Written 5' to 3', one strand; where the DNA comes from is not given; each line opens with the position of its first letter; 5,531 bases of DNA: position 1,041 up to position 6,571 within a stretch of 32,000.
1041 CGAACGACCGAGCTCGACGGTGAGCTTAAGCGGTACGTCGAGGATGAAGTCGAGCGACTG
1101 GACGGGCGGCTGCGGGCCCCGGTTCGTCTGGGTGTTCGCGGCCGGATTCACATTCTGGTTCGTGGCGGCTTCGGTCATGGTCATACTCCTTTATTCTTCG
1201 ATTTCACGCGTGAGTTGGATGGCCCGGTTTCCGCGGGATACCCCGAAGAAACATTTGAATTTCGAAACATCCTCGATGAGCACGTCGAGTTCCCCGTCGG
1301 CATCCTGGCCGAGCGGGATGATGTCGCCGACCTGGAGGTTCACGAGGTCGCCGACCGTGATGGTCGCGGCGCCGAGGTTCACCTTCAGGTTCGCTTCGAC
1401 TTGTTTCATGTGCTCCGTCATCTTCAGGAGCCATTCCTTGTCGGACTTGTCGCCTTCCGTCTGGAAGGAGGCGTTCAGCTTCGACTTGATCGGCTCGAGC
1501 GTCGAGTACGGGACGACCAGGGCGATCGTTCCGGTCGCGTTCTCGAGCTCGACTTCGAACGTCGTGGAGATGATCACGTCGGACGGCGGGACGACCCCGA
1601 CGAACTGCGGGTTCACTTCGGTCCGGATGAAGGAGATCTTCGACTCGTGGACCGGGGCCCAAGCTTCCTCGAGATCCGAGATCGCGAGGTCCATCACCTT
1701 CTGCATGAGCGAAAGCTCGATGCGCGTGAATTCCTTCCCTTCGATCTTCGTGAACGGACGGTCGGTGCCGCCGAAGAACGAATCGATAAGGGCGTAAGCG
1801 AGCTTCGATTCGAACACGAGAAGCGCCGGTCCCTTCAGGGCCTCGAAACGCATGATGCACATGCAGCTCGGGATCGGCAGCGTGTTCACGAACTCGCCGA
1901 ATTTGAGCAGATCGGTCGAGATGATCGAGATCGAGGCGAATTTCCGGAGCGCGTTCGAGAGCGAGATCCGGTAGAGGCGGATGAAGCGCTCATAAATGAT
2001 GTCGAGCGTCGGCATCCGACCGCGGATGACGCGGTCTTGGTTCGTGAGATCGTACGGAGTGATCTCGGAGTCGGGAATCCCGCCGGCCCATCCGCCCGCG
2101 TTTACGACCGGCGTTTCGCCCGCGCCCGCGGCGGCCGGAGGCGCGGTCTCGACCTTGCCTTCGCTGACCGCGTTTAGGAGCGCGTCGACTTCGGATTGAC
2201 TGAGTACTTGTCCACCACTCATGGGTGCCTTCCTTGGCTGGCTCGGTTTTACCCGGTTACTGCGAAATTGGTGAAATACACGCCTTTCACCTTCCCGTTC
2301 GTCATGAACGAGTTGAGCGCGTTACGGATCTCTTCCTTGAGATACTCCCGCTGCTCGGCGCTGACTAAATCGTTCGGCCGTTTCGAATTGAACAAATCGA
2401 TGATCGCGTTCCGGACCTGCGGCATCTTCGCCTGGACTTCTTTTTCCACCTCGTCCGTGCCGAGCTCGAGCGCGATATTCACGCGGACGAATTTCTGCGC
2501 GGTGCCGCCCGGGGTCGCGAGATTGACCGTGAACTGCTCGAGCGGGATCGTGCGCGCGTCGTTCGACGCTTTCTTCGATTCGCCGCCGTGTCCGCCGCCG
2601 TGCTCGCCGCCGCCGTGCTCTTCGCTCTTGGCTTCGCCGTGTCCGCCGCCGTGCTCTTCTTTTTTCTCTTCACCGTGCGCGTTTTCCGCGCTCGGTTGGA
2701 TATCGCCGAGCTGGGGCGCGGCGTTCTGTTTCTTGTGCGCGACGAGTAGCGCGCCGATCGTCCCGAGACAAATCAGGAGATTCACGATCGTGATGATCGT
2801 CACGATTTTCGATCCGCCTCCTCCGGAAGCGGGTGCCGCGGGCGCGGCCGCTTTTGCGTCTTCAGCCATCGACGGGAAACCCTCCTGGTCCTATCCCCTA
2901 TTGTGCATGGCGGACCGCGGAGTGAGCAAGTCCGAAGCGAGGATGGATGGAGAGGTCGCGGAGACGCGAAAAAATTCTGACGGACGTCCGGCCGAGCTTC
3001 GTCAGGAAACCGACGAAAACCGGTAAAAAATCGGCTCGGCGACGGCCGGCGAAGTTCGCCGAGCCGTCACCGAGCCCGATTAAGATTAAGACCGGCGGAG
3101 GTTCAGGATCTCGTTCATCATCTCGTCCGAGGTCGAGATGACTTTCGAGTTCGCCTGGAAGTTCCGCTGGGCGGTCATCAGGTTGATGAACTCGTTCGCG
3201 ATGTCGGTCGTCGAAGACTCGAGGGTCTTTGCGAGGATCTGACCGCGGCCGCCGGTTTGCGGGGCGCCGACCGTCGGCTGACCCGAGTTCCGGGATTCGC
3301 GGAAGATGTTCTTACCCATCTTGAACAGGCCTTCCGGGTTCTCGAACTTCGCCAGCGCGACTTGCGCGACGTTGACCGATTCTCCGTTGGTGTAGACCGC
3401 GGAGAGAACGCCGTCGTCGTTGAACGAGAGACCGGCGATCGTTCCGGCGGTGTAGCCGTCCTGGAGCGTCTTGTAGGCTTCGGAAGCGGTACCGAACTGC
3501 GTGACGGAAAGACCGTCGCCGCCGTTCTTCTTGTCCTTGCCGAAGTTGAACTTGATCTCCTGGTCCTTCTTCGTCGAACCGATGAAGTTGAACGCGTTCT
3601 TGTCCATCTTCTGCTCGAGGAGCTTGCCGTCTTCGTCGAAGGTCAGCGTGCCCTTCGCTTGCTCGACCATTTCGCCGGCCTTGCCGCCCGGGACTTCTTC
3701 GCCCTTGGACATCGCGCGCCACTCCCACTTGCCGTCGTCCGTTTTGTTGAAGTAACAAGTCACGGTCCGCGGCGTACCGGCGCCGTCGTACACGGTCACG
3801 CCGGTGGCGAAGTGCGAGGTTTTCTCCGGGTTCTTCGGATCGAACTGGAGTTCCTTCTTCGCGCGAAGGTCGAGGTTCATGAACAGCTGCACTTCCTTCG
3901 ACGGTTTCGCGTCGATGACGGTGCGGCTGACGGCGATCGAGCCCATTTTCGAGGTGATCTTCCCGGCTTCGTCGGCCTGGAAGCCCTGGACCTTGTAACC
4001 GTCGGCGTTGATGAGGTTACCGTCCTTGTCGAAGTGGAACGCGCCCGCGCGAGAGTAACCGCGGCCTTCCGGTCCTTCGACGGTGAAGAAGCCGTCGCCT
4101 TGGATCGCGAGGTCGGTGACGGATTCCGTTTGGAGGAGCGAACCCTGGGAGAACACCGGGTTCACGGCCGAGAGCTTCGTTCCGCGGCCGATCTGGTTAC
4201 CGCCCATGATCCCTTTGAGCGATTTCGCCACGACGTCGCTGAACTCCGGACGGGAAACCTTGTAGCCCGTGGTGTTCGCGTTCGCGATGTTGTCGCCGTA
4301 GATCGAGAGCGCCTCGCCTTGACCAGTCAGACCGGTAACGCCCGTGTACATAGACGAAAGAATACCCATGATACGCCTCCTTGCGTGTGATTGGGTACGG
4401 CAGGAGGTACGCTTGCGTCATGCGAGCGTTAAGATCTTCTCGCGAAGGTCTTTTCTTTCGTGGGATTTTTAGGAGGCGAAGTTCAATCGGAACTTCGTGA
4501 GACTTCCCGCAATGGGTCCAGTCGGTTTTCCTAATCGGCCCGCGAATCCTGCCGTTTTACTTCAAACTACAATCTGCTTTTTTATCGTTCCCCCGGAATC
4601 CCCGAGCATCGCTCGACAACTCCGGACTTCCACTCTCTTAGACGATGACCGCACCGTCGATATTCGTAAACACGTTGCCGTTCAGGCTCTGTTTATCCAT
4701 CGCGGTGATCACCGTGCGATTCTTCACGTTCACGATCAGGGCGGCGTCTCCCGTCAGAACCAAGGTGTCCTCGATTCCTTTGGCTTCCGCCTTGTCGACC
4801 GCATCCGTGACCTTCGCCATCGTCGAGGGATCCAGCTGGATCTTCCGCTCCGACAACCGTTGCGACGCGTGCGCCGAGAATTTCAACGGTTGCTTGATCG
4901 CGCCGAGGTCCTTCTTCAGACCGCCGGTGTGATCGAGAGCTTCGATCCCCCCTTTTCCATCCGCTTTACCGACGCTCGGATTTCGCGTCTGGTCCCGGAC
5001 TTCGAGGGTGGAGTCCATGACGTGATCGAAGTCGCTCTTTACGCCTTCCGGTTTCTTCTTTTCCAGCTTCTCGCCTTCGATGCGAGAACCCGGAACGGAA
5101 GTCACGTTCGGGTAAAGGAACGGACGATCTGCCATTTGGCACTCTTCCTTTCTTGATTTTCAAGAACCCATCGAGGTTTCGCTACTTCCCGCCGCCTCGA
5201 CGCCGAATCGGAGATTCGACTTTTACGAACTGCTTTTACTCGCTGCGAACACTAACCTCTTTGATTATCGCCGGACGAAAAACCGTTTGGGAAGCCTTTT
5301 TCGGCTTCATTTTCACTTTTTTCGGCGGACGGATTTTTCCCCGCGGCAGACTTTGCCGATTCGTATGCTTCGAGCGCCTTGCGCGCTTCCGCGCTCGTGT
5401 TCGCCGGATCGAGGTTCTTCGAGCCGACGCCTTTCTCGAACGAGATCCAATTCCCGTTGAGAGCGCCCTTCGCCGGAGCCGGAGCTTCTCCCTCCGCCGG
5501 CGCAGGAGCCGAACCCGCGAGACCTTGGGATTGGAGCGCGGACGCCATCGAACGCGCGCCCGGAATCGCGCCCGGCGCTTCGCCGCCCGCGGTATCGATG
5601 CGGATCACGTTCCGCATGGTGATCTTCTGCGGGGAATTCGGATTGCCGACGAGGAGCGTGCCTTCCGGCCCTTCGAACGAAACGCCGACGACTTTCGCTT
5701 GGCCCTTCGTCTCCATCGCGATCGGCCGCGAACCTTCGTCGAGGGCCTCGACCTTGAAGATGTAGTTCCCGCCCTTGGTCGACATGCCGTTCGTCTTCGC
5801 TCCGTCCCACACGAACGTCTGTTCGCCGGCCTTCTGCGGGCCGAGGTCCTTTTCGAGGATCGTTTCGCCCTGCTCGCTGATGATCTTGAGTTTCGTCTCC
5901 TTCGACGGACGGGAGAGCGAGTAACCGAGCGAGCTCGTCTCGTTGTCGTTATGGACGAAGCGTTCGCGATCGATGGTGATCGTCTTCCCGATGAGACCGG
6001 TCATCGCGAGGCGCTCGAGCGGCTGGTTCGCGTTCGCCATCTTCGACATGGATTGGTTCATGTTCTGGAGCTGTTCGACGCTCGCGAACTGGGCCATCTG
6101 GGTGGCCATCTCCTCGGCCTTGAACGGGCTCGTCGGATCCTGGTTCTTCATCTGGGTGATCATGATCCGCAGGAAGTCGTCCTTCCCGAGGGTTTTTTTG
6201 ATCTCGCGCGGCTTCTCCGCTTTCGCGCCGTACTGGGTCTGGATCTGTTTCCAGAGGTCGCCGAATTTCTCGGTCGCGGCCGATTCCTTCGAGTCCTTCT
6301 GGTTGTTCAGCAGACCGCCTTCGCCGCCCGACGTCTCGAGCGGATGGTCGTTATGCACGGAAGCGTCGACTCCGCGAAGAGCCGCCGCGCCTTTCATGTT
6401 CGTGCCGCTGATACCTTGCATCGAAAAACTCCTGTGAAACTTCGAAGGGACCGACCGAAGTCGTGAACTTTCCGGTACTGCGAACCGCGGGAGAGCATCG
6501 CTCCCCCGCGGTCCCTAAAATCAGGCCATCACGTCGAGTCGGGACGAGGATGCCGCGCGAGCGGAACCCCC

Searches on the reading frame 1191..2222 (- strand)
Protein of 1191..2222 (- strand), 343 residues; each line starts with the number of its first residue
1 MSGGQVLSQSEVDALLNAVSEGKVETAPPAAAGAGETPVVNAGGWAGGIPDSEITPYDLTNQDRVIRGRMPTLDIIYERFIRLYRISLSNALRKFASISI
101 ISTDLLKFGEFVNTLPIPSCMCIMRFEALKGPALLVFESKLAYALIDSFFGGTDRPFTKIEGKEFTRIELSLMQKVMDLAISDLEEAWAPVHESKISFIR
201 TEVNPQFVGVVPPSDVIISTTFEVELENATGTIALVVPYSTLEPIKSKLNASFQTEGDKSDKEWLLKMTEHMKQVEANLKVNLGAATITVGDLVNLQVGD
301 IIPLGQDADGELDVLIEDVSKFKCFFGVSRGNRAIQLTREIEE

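Call 22: search_protein_families(library=pfam, proteins=[window:1191-2222:-], max_evalue=0.001)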
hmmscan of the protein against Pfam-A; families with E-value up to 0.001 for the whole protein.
window:1191-2222:- (343 aa): 2 families
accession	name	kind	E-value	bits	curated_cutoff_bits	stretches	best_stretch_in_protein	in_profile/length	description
PF02154.20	FliM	-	2.6e-60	204.1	27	1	57-249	1-192/192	Flagellar motor switch protein FliM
PF01052.25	FliMN_C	-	4e-21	75.2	23.8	1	271-341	2-72/73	Type III flagellar switch regulator (C-ring) FliN C-term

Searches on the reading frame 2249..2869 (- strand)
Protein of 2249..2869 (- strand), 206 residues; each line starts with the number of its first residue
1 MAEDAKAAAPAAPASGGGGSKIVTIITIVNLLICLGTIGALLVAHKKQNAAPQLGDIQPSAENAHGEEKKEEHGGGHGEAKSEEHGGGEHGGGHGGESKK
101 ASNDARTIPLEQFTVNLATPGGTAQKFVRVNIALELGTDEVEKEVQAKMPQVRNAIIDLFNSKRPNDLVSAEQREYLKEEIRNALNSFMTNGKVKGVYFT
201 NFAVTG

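Call 22: search_protein_families(library=pfam, proteins=[window:2249-2869:-], max_evalue=0.001)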
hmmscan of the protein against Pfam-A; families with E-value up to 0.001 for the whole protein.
window:2249-2869:- (206 aa): 1 family
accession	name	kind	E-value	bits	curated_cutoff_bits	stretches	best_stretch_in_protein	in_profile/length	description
PF03748.19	FliL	-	2.5e-25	89.4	24.6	1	108-204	2-102/103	Flagellar basal body-associated protein FliL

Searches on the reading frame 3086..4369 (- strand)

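Call 22: search_protein_families(library=pfam, proteins=[window:3086-4369:-], max_evalue=0.001)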
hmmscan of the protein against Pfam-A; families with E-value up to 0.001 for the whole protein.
window:3086-4369:- (427 aa): 4 families
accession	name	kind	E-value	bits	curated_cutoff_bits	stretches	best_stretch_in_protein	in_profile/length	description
PF07559.19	FlgE_D2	-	3.2e-20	73.5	22.7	1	165-306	1-142/142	Flagellar basal body protein FlaE D2 domain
PF22692.1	LlgE_F_G_D1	-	1.1e-14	54.8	27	1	88-147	1-56/64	Flagellar hook protein FlgE/F/G D1 domain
PF06429.18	Flg_bbr_C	-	5.2e-14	51.9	23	1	382-424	4-46/46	Flagellar basal body rod FlgEFG protein C-terminal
PF00460.25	Flg_bb_rod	-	2.6e-09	37.3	20.7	1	7-37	1-31/31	Flagella basal body rod protein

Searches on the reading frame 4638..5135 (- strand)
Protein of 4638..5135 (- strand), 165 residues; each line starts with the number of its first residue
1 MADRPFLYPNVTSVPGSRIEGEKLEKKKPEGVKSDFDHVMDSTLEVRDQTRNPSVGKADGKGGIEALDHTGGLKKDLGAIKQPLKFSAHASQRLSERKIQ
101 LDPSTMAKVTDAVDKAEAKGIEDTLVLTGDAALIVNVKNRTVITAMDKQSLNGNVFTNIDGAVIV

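Call 22: search_protein_families(library=pfam, proteins=[window:4638-5135:-], max_evalue=0.001)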
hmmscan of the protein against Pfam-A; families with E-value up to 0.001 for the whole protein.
window:4638-5135:- (165 aa): 1 family
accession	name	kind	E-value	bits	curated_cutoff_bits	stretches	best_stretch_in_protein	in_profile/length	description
PF12611.13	Flagellar_put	-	7.8e-14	51.6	21.1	1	141-164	1-24/24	Putative flagellar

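Call 42: search_protein_families(library=ncbifam, proteins=[window:4638-5135:-], max_evalue=0.01)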
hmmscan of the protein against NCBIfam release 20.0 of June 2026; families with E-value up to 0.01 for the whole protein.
window:4638-5135:- (165 aa): 1 family
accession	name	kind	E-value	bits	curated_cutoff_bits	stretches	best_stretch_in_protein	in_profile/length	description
TIGR02530.1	flg_new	equivalog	1.8e-33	115.2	83.2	1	78-165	11-96/96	TIGR02530 family flagellar biosynthesis protein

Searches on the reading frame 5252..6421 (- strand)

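Call 22: search_protein_families(library=pfam, proteins=[window:5252-6421:-], max_evalue=0.001)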
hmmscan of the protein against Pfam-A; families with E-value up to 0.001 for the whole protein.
window:5252-6421:- (389 aa): 2 families
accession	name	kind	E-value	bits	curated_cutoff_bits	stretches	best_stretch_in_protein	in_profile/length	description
PF03963.19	FlgD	-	4.3e-20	72.1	27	1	62-126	10-74/75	Flagellar hook capping protein - N-terminal region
PF13860.13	FlgD_ig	-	1.3e-14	54.3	27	1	160-228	9-77/79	FlgD Ig-like domain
